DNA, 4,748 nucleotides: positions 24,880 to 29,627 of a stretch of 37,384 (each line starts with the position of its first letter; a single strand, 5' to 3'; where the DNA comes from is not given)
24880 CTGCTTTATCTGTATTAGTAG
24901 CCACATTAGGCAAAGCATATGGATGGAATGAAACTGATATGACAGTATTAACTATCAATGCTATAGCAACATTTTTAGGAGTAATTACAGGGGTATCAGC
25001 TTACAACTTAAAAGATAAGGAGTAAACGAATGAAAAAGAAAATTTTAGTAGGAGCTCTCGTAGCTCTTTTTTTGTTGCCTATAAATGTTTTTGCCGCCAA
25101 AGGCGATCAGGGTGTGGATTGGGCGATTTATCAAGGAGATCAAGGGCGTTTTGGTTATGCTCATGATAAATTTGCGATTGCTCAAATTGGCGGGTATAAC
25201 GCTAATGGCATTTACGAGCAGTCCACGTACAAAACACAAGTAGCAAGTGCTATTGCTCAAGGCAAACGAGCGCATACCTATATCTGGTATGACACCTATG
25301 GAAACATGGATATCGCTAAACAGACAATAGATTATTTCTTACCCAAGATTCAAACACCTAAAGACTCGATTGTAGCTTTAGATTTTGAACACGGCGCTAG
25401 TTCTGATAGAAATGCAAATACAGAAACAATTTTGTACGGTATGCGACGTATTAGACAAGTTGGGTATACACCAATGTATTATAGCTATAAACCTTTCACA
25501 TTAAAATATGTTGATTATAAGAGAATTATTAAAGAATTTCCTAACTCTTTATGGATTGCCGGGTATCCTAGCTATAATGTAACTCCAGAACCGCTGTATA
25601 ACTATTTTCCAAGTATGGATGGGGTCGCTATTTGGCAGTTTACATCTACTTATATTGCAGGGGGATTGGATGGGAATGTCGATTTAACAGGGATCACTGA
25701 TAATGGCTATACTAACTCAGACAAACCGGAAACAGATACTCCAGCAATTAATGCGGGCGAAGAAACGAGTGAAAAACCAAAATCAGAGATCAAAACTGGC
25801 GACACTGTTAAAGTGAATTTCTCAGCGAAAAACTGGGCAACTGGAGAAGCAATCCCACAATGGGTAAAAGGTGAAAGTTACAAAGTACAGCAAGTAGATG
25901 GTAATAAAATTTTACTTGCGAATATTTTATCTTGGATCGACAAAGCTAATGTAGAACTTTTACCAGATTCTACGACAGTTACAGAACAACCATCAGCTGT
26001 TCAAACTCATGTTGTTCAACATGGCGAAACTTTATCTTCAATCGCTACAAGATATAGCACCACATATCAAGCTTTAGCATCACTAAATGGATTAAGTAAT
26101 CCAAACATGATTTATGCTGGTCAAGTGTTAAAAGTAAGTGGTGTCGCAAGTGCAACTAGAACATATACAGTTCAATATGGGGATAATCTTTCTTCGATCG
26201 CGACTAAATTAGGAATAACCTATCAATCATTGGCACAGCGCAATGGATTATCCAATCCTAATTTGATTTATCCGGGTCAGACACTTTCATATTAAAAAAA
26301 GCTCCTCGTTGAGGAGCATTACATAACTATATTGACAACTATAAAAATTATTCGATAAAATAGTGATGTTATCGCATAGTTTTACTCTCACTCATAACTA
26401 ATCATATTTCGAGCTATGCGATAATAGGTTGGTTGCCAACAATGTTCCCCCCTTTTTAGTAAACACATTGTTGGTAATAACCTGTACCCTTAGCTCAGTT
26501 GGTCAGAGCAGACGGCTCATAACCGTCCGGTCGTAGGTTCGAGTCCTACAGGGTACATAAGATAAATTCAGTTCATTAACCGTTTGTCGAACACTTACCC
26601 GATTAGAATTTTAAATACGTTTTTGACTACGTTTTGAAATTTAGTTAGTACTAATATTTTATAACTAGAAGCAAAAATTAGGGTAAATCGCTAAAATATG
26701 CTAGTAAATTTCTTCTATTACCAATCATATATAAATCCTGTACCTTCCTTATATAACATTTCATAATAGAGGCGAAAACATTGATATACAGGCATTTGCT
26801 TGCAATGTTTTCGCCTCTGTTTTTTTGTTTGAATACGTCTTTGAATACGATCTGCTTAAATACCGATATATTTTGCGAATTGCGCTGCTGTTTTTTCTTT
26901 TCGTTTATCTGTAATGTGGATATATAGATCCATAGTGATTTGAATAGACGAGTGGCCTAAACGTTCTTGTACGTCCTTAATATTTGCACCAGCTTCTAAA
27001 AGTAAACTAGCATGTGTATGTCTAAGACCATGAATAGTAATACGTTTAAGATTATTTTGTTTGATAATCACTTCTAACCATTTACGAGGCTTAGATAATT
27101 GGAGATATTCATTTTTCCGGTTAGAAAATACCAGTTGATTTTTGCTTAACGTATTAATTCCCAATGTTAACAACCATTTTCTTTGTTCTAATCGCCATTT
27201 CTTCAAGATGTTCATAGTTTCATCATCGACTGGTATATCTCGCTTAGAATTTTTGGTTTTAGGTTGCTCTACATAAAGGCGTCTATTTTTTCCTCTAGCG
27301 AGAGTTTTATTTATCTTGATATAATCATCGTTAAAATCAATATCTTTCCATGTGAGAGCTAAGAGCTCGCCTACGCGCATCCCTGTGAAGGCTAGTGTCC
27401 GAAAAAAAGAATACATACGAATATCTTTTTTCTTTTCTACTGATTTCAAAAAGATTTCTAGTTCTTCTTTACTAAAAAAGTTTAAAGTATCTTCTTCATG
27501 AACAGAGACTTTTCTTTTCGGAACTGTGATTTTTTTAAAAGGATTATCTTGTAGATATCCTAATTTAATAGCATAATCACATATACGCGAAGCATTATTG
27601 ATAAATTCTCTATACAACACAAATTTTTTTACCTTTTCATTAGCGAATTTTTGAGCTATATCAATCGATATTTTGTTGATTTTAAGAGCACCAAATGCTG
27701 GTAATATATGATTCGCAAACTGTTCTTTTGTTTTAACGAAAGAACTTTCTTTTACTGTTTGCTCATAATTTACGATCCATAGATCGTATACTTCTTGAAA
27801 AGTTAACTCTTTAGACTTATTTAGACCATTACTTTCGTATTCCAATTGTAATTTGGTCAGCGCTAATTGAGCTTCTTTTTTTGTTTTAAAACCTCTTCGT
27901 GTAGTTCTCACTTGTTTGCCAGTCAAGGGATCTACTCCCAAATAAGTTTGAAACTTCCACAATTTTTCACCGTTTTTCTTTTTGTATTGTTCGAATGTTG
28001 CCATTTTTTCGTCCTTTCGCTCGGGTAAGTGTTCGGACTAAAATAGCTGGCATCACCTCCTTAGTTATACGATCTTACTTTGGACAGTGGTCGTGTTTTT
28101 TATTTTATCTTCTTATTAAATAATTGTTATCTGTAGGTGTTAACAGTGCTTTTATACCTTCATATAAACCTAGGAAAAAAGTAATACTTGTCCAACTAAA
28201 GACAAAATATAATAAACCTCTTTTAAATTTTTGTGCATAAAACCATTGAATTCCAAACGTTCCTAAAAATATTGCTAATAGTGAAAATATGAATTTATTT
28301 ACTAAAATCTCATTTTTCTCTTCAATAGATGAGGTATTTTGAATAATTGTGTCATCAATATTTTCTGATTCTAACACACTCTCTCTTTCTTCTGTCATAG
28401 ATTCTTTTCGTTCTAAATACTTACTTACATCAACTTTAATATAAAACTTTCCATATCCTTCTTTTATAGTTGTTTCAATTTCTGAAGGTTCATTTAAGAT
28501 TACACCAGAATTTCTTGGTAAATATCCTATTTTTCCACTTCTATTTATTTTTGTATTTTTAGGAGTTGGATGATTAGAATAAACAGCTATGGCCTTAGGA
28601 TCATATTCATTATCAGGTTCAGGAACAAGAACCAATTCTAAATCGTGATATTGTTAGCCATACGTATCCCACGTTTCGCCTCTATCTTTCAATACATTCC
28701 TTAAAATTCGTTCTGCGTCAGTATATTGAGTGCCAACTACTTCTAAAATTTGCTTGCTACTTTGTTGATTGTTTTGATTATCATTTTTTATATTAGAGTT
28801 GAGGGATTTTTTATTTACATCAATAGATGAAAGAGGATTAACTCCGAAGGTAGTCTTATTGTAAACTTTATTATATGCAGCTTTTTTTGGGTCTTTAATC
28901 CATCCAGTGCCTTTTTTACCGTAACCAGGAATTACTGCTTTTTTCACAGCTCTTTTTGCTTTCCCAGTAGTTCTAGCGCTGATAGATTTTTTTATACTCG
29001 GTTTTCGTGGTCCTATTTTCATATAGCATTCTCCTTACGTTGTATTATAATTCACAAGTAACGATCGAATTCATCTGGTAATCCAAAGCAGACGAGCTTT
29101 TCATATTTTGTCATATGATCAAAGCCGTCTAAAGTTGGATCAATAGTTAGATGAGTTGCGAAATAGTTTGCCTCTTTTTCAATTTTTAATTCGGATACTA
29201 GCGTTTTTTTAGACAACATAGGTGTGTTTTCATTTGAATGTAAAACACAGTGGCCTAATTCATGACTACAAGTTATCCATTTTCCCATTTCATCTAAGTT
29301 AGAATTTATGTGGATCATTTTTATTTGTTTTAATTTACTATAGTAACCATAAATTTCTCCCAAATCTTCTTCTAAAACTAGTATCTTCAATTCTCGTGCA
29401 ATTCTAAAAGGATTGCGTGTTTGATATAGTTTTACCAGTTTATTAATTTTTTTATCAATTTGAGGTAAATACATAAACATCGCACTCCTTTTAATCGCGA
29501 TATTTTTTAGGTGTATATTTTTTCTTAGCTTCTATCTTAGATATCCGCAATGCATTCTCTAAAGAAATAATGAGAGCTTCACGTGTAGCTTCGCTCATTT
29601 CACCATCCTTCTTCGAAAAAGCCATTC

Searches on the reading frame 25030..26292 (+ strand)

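Call 66: search_protein_families(library=pfam, proteins=[window:25030-26292:+], max_evalue=0.01)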
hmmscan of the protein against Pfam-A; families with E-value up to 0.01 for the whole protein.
window:25030-26292:+ (421 aa): 4 families
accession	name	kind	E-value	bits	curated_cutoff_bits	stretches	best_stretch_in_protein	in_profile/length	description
PF01476.26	LysM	-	2.2e-33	114.4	20.9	2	327-369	1-42/43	LysM domain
PF01183.26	Glyco_hydro_25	-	8.5e-29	101.6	27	1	29-212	1-179/180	Glycosyl hydrolases family 25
PF23473.1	LysM3_LYK4_5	-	1.8e-12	47.6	29.3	2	378-415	4-40/48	LYK4/5 LysM3 domain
PF23577.1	LysM_RLK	-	0.00047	20.6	27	0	378-404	2-27/44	LysM domain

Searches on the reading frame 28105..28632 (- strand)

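Call 88: search_protein_families(library=ncbifam, proteins=[window:28105-28632:-], max_evalue=0.001)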
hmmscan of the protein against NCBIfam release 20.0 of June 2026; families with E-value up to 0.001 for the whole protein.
window:28105-28632:- (175 aa): 0 families

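Call 92: search_protein_families(library=pfam, proteins=[window:28105-28632:-], max_evalue=0.001)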
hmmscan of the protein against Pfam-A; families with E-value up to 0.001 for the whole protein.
window:28105-28632:- (175 aa): 2 families
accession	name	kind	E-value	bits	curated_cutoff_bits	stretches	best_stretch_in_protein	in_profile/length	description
PF05154.21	TM2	-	4.8e-07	30.3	27.9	1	112-159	4-50/51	TM2 domain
PF08797.16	HIRAN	-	8.4e-06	26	24.7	1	2-41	28-57/96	HIRAN domain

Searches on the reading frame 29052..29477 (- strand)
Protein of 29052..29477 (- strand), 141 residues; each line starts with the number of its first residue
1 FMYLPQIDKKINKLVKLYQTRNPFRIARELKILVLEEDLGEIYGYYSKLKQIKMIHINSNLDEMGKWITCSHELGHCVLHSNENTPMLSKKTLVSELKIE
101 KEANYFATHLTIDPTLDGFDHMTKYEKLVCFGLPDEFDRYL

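Call 88: search_protein_families(library=ncbifam, proteins=[window:29052-29477:-], max_evalue=0.001)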
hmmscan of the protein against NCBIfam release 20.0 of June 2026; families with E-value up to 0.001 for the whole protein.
window:29052-29477:- (141 aa): 1 family
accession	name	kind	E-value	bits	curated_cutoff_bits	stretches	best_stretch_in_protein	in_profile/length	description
NF052239.1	antitox_spr1629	equivalog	2.8e-06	26.7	335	1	32-110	171-249/377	spr1629 family repressor/antitoxin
